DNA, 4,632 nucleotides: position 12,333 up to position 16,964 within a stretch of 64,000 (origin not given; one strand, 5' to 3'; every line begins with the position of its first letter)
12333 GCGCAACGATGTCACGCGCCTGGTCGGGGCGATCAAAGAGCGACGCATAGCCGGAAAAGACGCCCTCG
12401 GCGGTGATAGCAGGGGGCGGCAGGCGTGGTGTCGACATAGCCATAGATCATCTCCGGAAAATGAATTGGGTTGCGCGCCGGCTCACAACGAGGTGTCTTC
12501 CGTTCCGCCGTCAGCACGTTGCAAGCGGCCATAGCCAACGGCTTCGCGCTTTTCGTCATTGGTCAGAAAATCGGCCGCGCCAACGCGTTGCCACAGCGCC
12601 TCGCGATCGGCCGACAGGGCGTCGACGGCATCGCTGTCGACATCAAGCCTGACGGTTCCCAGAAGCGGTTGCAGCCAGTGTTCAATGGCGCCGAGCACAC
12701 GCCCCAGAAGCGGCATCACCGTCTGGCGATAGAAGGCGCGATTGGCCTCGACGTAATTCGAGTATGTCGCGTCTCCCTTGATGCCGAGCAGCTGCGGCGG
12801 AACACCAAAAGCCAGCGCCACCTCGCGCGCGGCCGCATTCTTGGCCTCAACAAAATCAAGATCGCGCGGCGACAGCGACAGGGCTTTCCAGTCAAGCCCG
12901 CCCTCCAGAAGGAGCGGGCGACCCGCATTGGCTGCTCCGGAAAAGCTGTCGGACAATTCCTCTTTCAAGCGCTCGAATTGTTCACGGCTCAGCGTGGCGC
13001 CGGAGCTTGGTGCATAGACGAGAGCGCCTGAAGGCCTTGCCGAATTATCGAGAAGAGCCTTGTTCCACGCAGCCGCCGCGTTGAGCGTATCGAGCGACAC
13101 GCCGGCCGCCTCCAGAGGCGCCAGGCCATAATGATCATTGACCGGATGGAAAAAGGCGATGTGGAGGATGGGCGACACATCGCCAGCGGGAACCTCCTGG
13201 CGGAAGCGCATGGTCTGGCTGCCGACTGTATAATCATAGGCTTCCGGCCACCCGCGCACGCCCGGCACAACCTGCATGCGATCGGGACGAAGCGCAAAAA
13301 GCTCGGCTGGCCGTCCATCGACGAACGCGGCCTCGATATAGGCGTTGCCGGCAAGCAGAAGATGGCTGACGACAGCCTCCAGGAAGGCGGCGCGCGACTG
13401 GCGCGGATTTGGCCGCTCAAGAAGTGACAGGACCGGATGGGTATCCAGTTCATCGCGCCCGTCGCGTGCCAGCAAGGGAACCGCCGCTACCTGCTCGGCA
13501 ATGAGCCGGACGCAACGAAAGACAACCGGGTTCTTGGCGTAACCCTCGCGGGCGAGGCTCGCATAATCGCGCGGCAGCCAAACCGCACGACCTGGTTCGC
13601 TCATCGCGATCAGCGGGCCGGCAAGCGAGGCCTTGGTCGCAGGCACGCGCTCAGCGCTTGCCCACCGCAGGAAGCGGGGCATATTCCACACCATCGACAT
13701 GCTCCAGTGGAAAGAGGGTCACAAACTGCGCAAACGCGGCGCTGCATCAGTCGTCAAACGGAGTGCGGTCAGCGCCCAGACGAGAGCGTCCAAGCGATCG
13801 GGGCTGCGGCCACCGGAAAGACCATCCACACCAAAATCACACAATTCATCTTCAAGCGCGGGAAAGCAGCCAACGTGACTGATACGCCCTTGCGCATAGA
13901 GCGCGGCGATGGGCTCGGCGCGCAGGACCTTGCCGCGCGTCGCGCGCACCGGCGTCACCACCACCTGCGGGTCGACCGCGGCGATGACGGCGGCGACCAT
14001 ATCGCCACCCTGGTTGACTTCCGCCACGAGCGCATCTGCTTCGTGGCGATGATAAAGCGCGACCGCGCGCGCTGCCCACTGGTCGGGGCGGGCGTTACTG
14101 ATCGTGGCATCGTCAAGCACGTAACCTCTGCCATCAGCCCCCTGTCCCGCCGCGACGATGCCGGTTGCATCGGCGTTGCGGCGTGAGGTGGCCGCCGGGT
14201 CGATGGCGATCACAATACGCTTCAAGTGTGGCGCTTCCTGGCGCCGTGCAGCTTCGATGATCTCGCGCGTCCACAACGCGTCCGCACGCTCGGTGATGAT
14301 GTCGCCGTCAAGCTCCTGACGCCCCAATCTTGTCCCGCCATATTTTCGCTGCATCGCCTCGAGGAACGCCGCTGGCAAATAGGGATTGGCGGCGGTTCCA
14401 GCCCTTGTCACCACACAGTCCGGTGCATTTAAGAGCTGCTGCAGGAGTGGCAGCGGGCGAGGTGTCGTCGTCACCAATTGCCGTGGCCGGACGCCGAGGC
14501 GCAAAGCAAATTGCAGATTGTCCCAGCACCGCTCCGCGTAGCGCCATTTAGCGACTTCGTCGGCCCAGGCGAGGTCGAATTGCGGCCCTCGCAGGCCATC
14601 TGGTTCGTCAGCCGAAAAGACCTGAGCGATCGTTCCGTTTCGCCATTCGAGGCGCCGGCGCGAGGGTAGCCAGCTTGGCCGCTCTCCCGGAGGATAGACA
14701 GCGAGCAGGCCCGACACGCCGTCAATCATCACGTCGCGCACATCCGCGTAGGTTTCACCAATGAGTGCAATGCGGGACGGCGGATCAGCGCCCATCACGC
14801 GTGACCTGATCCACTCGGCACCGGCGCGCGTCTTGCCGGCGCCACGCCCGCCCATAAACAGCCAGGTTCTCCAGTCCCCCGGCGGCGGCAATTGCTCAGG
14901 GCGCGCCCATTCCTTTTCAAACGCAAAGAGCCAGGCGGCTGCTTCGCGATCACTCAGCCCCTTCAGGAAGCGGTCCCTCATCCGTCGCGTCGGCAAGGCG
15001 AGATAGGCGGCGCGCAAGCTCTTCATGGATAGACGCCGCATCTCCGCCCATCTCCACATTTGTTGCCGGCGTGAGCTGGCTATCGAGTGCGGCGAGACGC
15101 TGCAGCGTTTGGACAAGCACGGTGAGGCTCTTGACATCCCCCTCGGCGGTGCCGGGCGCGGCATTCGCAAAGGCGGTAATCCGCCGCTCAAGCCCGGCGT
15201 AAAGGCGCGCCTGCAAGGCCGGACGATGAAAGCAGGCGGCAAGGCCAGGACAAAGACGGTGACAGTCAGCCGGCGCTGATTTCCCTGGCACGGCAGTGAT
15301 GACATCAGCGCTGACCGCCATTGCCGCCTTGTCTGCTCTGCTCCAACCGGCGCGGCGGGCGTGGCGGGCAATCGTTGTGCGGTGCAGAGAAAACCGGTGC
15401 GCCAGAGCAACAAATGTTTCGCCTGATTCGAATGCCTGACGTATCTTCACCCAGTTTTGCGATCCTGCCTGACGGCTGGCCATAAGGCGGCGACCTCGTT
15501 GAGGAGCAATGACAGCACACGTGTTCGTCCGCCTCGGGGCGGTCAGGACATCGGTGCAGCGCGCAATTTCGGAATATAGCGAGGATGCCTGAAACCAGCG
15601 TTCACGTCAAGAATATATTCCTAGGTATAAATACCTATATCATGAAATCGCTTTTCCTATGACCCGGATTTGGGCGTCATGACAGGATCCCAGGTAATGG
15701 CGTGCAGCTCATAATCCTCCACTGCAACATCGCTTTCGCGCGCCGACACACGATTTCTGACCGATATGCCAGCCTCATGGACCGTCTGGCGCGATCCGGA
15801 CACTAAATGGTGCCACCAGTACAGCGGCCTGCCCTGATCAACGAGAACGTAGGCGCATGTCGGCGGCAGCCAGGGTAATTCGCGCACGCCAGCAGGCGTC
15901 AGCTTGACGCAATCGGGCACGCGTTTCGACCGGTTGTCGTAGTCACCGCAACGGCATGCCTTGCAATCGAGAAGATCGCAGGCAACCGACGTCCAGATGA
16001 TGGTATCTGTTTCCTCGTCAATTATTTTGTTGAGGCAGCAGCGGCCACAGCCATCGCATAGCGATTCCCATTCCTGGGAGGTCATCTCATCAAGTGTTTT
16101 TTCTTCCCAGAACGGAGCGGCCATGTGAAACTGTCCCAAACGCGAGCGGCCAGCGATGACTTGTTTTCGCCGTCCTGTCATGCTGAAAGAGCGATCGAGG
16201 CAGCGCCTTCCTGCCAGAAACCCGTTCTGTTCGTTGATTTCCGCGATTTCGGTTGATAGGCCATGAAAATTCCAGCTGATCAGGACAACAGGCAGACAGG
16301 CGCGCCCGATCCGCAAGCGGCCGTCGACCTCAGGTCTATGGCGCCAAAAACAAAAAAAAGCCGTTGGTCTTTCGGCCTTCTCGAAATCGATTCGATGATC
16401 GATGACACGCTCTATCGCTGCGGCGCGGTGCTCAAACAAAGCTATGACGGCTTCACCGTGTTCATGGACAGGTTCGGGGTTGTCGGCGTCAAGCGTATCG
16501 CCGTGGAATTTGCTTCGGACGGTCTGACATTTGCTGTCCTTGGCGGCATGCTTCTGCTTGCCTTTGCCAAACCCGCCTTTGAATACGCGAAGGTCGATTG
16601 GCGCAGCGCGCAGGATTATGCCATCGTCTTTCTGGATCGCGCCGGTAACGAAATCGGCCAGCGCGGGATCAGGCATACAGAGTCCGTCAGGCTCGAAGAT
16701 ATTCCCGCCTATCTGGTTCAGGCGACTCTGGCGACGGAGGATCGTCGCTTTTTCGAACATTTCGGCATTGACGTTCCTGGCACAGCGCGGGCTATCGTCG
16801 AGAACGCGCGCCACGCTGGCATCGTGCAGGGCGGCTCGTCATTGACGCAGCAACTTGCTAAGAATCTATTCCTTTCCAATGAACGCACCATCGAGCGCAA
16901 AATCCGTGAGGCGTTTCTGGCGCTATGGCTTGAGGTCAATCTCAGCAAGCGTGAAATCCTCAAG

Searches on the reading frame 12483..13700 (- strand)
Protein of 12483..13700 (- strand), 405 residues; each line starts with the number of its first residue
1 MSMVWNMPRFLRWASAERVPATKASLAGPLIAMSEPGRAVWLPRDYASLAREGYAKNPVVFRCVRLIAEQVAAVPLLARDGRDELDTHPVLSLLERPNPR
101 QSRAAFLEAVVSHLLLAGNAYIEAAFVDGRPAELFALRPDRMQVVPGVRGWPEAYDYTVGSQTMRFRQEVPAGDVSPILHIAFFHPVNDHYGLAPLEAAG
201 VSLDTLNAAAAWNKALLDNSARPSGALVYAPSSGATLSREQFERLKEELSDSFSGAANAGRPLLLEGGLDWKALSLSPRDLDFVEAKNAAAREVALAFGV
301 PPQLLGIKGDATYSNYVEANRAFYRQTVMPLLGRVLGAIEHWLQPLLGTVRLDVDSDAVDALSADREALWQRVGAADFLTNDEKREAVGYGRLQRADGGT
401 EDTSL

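Call 28: search_protein_families(library=pfam, proteins=[window:12483-13700:-], max_evalue=0.001)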
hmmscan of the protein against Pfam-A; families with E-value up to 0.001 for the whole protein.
window:12483-13700:- (405 aa): 1 family
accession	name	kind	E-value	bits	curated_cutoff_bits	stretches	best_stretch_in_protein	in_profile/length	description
PF04860.17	Phage_portal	-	7.4e-90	301.8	39.1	1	58-388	1-320/321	Phage portal protein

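Call 48: find_related_loci(query=window:12483-13700:-, collection=viral_contigs, flank=4000)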
Query window:12483-13700:- (405 aa) in viral_contigs; peptide patterns used: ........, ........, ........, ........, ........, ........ (x = any residue, [..] = any of these).
108 stretches matched a pattern; 97 encode a relative of the query (tblastn E <= 1e-3); the best 80 are kept; 80 distinct loci.
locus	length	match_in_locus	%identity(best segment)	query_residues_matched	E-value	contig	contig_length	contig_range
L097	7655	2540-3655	66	20-391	7e-161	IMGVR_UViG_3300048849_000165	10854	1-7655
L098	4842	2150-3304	64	7-392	9e-160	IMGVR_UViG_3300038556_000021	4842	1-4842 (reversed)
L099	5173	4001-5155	64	7-392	7e-157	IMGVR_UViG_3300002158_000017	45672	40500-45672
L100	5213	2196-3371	62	6-398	2e-158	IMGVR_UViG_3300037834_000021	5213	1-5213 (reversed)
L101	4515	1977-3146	62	6-398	2e-159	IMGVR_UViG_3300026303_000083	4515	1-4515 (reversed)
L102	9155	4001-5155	63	7-392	7e-156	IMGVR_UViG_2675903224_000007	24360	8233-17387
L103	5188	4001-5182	62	2-400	1e-155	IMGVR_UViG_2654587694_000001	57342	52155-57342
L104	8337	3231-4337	64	22-391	5e-152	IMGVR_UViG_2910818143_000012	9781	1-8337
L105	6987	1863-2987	66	20-394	6e-152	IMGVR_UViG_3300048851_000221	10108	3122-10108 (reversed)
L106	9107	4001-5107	64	20-389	1e-151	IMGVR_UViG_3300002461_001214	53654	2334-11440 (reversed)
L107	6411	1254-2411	61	6-392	4e-150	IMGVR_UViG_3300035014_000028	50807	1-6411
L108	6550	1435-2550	61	23-393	4e-149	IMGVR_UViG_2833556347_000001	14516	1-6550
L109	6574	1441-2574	61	18-391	7e-149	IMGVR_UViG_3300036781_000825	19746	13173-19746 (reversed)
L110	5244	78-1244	59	12-397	2e-149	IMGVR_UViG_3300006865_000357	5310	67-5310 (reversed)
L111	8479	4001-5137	61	22-397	2e-147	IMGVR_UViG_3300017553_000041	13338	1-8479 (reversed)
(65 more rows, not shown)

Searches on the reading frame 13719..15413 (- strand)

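Call 28: search_protein_families(library=pfam, proteins=[window:13719-15413:-], max_evalue=0.001)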
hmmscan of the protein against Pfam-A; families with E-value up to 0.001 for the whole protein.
window:13719-15413:- (564 aa): 2 families
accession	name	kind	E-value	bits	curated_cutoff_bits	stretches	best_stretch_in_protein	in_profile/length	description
PF17289.8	Terminase_6C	-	3.3e-23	82.8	22.6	1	402-549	1-153/155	Terminase RNaseH-like domain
PF03237.21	Terminase_6N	-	3.2e-22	79.7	22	1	185-386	1-213/215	Terminase large subunit, T4likevirus-type, N-terminal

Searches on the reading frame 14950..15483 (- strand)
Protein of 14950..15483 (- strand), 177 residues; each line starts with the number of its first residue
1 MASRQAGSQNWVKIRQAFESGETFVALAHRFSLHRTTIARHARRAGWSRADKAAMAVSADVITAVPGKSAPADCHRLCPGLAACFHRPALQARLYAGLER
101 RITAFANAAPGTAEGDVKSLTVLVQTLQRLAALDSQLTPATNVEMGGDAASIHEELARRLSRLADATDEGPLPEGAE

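Call 28: search_protein_families(library=pfam, proteins=[window:14950-15483:-], max_evalue=0.001)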
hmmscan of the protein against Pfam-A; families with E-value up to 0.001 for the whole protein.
window:14950-15483:- (177 aa): 0 families

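Call 44: find_related_loci(query=window:14950-15483:-, collection=viral_contigs, flank=2500)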
Query window:14950-15483:- (177 aa) in viral_contigs; peptide patterns used: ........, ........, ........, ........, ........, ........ (x = any residue, [..] = any of these).
22 stretches matched a pattern, but none encodes a relative of the query by tblastn (E <= 1e-3).

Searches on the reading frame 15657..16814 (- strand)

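Call 28: search_protein_families(library=pfam, proteins=[window:15657-16814:-], max_evalue=0.001)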
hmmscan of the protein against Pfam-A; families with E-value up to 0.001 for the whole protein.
window:15657-16814:- (385 aa): 1 family
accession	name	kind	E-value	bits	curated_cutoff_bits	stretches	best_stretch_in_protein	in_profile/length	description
PF03692.20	CxxCxxCC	-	1.2e-08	36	23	1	253-321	2-85/85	Putative zinc- or iron-chelating domain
